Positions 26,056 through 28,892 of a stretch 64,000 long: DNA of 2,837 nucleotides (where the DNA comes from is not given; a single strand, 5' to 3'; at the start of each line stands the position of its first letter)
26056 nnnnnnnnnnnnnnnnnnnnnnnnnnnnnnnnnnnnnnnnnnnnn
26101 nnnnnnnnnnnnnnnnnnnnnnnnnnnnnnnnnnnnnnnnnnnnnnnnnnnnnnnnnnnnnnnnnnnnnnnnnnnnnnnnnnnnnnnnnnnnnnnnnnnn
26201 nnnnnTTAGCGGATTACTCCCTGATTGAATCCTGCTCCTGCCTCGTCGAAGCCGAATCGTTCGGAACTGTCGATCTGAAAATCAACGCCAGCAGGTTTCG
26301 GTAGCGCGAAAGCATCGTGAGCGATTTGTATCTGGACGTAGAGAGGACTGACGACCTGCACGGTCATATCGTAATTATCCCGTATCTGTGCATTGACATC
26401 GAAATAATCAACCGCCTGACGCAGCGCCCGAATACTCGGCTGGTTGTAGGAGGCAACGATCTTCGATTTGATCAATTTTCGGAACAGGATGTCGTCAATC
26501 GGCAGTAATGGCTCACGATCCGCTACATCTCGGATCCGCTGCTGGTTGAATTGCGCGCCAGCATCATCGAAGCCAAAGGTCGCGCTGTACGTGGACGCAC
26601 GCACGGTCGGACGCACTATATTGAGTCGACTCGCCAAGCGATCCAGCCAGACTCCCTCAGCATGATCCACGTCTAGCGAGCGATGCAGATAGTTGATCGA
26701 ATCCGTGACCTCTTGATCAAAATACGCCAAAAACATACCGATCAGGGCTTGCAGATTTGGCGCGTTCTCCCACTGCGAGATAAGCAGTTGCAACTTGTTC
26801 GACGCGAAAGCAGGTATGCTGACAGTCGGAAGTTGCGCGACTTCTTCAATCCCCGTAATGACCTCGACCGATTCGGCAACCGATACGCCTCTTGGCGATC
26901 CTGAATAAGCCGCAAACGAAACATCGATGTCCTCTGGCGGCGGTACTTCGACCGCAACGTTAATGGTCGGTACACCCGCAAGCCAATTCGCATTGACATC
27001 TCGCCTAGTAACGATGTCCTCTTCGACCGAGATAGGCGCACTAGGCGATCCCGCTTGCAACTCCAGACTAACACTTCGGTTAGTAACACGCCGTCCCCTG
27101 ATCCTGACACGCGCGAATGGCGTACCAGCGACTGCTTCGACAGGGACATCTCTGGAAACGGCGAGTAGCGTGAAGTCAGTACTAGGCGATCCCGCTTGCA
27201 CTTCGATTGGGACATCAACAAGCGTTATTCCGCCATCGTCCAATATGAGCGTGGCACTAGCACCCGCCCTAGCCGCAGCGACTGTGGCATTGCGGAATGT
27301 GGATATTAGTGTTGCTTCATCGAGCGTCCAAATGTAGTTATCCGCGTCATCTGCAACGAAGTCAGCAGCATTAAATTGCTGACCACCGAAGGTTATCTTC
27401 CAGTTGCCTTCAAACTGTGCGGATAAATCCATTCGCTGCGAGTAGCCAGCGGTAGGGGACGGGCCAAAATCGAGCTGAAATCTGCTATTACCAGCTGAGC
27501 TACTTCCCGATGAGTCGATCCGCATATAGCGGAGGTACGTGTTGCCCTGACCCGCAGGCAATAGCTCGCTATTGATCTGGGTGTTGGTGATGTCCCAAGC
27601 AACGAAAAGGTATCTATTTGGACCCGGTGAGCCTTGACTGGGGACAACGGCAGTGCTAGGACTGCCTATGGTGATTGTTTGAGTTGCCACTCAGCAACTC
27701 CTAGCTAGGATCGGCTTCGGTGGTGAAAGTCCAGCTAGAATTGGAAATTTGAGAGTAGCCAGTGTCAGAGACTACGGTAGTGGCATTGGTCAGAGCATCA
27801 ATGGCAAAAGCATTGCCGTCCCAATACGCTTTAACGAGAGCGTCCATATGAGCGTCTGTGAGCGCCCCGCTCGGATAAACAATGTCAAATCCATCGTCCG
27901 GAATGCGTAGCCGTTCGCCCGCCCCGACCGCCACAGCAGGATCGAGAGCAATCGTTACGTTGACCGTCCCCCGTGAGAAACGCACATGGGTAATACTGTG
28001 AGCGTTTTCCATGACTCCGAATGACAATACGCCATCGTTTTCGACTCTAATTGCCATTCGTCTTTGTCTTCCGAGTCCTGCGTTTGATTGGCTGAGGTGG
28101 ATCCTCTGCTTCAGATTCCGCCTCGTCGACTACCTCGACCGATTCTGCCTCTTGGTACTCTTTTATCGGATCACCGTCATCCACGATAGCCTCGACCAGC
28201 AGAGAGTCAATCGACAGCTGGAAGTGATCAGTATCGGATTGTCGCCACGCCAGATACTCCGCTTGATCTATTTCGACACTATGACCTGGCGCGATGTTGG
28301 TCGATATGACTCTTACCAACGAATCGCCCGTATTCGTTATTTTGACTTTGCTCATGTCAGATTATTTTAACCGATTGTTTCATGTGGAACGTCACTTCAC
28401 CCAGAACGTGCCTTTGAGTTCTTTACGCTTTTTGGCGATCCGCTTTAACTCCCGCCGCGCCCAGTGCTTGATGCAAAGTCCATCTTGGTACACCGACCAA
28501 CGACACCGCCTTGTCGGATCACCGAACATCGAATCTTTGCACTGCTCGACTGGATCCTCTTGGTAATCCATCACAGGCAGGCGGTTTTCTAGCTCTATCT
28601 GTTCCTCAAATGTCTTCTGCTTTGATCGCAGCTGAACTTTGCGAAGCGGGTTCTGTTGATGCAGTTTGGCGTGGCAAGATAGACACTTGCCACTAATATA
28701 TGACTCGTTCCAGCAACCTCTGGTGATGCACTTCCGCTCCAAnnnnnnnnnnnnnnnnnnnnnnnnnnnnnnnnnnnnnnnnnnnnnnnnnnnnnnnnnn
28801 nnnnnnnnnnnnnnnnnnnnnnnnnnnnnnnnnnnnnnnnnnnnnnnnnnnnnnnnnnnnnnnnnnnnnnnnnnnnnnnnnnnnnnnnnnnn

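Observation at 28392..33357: Exported nuclease inside a seven-gene envelope-targeted accessory cassette in the late operon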

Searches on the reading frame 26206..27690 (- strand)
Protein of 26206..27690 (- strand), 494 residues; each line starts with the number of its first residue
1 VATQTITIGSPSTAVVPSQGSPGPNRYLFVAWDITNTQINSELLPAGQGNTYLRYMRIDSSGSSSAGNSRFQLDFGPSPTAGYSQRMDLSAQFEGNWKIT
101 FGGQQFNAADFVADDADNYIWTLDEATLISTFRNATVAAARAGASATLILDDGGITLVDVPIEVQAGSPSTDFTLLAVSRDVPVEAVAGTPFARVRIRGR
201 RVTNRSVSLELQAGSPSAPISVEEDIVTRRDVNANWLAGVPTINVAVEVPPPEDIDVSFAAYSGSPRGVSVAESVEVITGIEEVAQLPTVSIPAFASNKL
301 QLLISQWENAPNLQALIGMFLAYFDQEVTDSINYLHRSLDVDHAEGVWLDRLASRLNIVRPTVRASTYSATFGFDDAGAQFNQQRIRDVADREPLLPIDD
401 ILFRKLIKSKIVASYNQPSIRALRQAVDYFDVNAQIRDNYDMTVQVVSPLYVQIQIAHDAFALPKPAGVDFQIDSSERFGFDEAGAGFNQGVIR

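Call 3: search_protein_families(library=pfam, proteins=[window:26206-27690:-], max_evalue=0.1)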
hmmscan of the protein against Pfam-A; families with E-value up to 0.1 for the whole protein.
window:26206-27690:- (494 aa): 1 family
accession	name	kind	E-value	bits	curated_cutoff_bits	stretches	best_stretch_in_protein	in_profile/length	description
PF11041.13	DUF2612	-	8.3e-23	81.7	23.5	1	301-471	3-179/181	Protein of unknown function (DUF2612)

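Call 4: search_protein_families(library=phrogs, proteins=[window:26206-27690:-], max_evalue=0.01)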
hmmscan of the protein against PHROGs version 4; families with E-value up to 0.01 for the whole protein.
window:26206-27690:- (494 aa): 3 families
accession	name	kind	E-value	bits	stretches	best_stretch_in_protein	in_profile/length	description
phrog_587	-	head and packaging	1.8e-23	84.4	1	295-488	21-225/392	structural protein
phrog_6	-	tail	7.3e-05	22.6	1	322-375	107-160/548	baseplate wedge subunit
phrog_6277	-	unknown function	0.00018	22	1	300-363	13-75/280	-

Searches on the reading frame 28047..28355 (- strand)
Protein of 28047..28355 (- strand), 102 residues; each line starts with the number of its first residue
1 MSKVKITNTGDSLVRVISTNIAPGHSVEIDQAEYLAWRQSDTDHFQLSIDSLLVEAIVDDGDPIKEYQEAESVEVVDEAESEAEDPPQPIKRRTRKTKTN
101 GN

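Call 3: search_protein_families(library=pfam, proteins=[window:28047-28355:-], max_evalue=0.1)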
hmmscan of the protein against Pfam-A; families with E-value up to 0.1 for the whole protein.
window:28047-28355:- (102 aa): 2 families
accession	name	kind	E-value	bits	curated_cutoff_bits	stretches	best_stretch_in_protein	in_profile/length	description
PF24231.1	DUF7444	-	0.0092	16.3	27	1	3-32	6-35/90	Family of unknown function (DUF7444)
PF25687.1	Mycobacteriophage_Gene3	-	0.028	14.9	27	1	61-86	44-69/83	Mycobacteriophage Gene 3 protein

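Call 4: search_protein_families(library=phrogs, proteins=[window:28047-28355:-], max_evalue=0.01)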
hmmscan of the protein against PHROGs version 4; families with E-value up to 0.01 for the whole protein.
window:28047-28355:- (102 aa): 0 families

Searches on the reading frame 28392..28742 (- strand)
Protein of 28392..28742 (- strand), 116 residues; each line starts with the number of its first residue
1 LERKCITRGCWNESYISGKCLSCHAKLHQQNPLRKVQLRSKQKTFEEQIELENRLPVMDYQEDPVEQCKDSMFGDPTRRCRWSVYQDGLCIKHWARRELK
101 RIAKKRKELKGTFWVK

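Call 3: search_protein_families(library=pfam, proteins=[window:28392-28742:-], max_evalue=0.1)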
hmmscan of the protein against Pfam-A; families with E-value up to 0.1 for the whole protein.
window:28392-28742:- (116 aa): 3 families
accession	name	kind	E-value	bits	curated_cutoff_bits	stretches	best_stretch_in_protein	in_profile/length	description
PF06652.17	Methuselah_N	-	0.011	16.1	21.5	1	3-100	60-156/179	Methuselah N-terminus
PF24552.1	Defensin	-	0.026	15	27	0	9-22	20-33/43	Defensin-like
PF24324.1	MYND_ZMYND11_ZMYD8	-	0.061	13.7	27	0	5-28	8-31/35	ZMYND11/ZMYD8, MYND zinc finger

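Call 4: search_protein_families(library=phrogs, proteins=[window:28392-28742:-], max_evalue=0.01)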
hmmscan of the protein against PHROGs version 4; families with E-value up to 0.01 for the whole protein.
window:28392-28742:- (116 aa): 0 families

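Call 64: search_protein_families(library=ncbifam, proteins=[window:28392-28742:-], max_evalue=0.01)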
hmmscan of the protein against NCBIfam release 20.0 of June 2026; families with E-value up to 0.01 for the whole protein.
window:28392-28742:- (116 aa): 0 families

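Call 85: search_protein_families(library=padloc, proteins=[window:28392-28742:-], max_evalue=0.01)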
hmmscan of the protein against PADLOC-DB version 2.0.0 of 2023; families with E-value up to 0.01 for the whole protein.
window:28392-28742:- (116 aa): 0 families

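Call 93: search_solved_structures(query=window:28392-28742:-, max_evalue=1)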
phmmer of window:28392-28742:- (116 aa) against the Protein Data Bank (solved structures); distinct sequences matched with E-value up to 1: 3.
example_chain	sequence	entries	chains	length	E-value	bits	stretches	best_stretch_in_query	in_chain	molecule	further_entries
6g2j_g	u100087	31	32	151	0.064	16.6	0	17-69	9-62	NADH dehydrogenase [ubiquinone] 1 beta subcomplex subunit 11, mitochondrial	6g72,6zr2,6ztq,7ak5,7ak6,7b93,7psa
6jyi_A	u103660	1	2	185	0.47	13.8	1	49-102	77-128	Transcriptional repressor PadR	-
7tgh_P2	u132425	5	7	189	0.64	13.4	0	24-77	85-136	NDUPH2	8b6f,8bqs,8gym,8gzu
